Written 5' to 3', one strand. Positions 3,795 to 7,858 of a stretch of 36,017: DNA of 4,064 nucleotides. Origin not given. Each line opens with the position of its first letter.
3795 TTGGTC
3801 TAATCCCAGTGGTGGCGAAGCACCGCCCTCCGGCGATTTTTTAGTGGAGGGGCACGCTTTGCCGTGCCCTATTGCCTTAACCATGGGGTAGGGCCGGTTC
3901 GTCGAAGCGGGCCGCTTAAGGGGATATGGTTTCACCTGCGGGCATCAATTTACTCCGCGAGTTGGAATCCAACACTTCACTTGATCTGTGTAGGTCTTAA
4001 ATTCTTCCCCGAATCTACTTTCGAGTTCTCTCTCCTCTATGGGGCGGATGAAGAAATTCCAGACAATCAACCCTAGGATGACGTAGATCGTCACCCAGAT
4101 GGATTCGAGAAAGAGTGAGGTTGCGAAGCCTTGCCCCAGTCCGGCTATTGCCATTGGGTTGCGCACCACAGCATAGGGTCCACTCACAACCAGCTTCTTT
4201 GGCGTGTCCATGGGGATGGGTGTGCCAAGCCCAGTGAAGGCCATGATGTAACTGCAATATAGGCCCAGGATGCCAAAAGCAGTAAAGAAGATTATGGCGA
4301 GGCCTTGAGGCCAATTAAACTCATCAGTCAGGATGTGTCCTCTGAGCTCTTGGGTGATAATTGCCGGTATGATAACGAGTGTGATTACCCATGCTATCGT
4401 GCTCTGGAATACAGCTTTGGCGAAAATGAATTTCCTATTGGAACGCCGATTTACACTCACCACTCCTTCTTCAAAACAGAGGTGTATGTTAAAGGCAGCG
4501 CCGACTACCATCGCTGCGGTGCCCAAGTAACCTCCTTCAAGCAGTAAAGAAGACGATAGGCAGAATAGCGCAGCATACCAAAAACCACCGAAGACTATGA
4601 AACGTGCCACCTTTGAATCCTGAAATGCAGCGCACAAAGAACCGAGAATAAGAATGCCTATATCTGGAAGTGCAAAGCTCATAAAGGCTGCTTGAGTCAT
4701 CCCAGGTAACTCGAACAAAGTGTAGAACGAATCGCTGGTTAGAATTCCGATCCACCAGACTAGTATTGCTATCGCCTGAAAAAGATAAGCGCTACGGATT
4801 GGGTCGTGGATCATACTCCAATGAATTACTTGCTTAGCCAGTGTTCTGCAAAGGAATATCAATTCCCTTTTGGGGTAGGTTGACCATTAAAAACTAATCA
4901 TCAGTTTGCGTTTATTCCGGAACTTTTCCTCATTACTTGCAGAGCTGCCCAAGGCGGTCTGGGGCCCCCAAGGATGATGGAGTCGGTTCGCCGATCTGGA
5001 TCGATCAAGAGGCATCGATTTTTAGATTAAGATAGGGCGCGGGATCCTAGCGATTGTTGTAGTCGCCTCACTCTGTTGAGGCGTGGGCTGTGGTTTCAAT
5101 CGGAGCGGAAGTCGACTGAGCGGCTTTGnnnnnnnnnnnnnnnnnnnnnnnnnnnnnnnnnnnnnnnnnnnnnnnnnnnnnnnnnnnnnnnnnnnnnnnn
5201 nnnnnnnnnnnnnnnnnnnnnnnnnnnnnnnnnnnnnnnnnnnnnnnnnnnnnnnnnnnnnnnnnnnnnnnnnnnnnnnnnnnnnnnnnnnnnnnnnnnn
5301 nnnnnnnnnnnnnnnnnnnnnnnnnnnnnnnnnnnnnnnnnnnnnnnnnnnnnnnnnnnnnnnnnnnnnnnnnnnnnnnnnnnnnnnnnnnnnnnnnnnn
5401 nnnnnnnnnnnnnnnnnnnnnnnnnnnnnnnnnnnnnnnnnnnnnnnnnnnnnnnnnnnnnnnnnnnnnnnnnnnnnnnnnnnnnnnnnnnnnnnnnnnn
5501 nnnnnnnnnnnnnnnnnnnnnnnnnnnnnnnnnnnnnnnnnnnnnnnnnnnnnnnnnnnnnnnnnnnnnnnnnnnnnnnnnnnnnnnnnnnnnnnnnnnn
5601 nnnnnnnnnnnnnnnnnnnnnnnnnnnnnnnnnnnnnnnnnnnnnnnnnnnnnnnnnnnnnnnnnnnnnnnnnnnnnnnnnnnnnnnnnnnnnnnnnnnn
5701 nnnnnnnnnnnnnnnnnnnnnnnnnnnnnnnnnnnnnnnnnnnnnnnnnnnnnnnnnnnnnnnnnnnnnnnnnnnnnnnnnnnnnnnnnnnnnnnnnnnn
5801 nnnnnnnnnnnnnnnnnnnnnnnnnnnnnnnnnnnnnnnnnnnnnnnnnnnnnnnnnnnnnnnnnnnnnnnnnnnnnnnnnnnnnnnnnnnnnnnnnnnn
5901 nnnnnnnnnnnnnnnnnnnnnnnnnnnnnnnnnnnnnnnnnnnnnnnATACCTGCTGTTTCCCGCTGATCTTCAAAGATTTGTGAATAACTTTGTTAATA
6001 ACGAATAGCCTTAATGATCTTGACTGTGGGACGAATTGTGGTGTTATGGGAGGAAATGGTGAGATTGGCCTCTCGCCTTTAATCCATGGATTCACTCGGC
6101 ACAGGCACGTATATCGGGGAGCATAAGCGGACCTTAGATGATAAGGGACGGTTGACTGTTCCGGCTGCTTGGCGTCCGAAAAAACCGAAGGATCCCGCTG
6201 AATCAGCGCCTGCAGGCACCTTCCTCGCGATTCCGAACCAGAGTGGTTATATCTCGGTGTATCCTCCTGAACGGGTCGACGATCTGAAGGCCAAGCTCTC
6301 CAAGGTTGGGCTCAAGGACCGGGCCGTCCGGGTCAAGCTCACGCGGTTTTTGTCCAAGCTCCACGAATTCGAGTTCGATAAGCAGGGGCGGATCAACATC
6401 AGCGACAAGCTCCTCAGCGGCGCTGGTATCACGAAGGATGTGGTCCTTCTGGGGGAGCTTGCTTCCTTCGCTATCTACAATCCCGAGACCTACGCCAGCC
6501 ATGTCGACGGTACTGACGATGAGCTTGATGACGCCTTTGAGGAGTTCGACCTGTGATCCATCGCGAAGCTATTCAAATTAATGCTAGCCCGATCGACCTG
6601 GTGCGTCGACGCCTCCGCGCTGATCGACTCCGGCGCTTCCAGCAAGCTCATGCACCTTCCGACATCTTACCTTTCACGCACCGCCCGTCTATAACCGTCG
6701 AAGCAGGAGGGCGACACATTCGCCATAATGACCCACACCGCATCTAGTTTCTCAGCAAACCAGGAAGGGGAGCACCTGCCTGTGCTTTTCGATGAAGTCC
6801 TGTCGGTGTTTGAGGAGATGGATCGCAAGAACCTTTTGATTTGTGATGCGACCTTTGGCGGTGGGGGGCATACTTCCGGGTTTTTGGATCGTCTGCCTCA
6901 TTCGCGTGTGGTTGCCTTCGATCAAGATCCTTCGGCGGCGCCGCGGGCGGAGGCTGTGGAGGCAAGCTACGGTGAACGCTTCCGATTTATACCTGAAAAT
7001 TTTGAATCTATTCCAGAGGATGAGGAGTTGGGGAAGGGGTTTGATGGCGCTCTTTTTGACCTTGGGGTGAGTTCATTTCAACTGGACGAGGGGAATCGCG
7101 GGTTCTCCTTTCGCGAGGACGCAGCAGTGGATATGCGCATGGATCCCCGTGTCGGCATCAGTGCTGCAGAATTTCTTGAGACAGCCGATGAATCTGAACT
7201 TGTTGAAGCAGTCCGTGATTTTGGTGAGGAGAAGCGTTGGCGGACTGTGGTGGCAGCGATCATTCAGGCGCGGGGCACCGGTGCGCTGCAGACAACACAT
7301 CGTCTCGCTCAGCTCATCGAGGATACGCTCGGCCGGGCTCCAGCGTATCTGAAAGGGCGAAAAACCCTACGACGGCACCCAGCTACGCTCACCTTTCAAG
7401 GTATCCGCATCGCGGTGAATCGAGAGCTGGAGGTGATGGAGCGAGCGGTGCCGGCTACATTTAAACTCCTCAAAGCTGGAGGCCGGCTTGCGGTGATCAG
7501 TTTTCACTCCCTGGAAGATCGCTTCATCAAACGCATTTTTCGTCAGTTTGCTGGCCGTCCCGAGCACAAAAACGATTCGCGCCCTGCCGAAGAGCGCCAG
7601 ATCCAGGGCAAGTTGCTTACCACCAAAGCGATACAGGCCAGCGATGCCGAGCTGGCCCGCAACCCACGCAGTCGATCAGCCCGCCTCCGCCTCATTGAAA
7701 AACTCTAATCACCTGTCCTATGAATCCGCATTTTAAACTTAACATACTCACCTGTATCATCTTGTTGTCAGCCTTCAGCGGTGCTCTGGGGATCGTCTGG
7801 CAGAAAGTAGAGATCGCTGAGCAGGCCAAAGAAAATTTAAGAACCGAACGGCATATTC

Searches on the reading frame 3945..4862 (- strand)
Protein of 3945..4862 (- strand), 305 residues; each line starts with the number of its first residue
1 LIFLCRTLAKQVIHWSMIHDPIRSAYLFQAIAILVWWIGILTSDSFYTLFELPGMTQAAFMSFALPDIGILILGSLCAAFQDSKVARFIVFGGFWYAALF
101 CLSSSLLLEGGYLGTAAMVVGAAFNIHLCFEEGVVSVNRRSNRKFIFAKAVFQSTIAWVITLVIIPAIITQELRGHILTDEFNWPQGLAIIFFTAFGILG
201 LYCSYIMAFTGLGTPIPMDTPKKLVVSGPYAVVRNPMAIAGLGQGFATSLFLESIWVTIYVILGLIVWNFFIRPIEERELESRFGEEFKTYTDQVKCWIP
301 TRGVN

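Call 7: search_protein_families(library=pfam, proteins=[window:3945-4862:-])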
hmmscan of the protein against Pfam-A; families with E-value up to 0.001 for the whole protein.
window:3945-4862:- (305 aa): 1 family
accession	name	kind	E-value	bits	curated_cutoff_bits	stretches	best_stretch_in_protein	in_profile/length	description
PF04191.18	PEMT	-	1e-09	39.2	25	1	208-286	27-104/105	Phospholipid methyltransferase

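Call 37: find_homologous_proteins(query=window:3945-4814:-, max_evalue=1e-10)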
Query window:3945-4814:- (289 aa): 16 proteins with E <= 1e-10 among 6278 candidates.
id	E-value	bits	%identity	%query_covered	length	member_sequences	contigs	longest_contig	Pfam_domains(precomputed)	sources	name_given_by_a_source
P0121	4.8e-189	645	100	100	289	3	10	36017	PF04191.19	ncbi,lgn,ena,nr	ncbi:MAG: isoprenylcysteine carboxylmethyltransferase family protein [Opitutales bacterium]|nr:isopr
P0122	1.2e-65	240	41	99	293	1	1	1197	PF04191.19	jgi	-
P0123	2.2e-61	226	42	96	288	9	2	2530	PF04191.19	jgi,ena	jgi:protein-S-isoprenylcysteine O-methyltransferase Ste14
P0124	2.2e-59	220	41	97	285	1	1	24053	PF04191.19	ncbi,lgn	-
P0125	3.9e-59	219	38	97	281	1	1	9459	PF04191.19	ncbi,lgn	-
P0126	1.5e-58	217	39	97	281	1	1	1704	PF04191.19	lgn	-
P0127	1.7e-52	197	35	98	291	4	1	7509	PF04191.19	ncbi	-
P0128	3.8e-48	183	36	97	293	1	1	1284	PF04191.19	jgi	jgi:protein-S-isoprenylcysteine O-methyltransferase Ste14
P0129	2.8e-42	163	36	99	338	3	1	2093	PF04191.19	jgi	jgi:protein-S-isoprenylcysteine O-methyltransferase Ste14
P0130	1.0e-38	152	48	53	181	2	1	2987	PF04191.19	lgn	-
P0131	6.6e-37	146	48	54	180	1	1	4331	PF04191.19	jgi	jgi:protein-S-isoprenylcysteine O-methyltransferase Ste14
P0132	1.2e-36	145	48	53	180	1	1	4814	PF04191.19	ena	-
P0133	7.3e-33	133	45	53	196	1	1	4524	PF04191.19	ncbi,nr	ncbi:MAG: hypothetical protein QOJ65_1249 [Fimbriimonadaceae bacterium]|nr:hypothetical protein [Fim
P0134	2.7e-28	118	31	96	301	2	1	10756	PF04191.19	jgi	jgi:protein-S-isoprenylcysteine O-methyltransferase Ste14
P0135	2.7e-27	114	36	57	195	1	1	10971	PF04191.19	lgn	-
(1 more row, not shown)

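Call 38: find_encoding_contigs(protein=P0121, flank=10000, max_places=10)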
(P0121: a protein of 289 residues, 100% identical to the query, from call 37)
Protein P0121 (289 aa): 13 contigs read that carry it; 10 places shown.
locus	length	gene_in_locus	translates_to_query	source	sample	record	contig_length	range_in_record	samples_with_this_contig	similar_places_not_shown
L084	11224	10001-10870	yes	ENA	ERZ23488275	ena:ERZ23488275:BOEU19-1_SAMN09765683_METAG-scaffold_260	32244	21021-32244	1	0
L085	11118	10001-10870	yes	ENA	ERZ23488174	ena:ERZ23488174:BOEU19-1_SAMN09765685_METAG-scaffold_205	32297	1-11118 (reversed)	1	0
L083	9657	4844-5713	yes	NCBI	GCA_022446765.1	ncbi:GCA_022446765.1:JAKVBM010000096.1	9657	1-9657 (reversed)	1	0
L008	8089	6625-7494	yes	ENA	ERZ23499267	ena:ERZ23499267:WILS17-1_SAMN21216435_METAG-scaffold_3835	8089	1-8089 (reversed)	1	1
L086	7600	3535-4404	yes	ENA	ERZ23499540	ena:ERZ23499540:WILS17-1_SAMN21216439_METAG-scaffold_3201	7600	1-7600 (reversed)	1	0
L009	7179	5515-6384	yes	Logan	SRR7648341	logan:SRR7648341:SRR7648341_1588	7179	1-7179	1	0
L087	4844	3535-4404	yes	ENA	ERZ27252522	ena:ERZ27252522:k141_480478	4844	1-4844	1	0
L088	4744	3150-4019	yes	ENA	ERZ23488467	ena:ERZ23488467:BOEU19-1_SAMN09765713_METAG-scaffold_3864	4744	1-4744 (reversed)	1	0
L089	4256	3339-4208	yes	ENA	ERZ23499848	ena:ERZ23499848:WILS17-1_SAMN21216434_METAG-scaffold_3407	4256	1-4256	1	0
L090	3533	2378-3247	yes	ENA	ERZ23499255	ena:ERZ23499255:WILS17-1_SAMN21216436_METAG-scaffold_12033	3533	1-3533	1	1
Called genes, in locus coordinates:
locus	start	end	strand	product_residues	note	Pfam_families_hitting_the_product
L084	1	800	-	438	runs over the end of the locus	PF08245:Mur_ligase_M, PF02875:Mur_ligase_C (weak)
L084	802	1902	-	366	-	PF00953:Glycos_transf_4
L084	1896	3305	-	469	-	PF08245:Mur_ligase_M, PF02875:Mur_ligase_C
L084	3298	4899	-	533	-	PF01225:Mur_ligase, PF08245:Mur_ligase_M, PF02875:Mur_ligase_C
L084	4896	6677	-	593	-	PF03717:PBP_dimer, PF00905:Transpeptidase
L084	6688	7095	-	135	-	-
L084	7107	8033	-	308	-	PF01795:Methyltransf_5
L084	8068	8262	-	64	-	-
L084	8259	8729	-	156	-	PF02381:MraZ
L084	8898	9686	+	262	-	PF01479:S4, PF01728:FtsJ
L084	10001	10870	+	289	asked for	PF04191:PEMT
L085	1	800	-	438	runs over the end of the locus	PF08245:Mur_ligase_M, PF02875:Mur_ligase_C (weak)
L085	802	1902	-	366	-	PF00953:Glycos_transf_4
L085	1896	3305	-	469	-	PF08245:Mur_ligase_M, PF02875:Mur_ligase_C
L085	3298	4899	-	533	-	PF01225:Mur_ligase, PF08245:Mur_ligase_M, PF02875:Mur_ligase_C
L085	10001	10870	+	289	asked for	PF04191:PEMT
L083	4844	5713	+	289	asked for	PF04191:PEMT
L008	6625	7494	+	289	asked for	PF04191:PEMT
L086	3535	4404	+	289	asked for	PF04191:PEMT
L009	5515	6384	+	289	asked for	PF04191:PEMT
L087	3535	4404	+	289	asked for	PF04191:PEMT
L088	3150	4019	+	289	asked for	PF04191:PEMT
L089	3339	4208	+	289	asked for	PF04191:PEMT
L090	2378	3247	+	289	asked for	PF04191:PEMT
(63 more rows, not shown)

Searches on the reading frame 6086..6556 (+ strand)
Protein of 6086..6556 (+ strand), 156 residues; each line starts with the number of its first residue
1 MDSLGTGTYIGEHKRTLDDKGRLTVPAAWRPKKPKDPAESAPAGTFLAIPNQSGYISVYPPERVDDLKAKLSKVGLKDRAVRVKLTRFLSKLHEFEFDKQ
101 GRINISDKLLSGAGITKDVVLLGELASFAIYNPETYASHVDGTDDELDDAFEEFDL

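Call 7: search_protein_families(library=pfam, proteins=[window:6086-6556:+])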
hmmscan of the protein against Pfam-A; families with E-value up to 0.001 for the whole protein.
window:6086-6556:+ (156 aa): 1 family
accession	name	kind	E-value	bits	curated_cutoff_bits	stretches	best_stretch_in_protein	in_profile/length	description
PF02381.23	MraZ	-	9.1e-16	58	23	1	90-140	3-53/72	MraZ protein, putative antitoxin-like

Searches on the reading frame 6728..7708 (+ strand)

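Call 7: search_protein_families(library=pfam, proteins=[window:6728-7708:+])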
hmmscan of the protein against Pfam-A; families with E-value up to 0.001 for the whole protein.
window:6728-7708:+ (326 aa): 1 family
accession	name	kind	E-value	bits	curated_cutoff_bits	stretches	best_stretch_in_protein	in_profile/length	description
PF01795.25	Methyltransf_5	-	3.4e-89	299.8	27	1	15-325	3-308/309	MraW methylase family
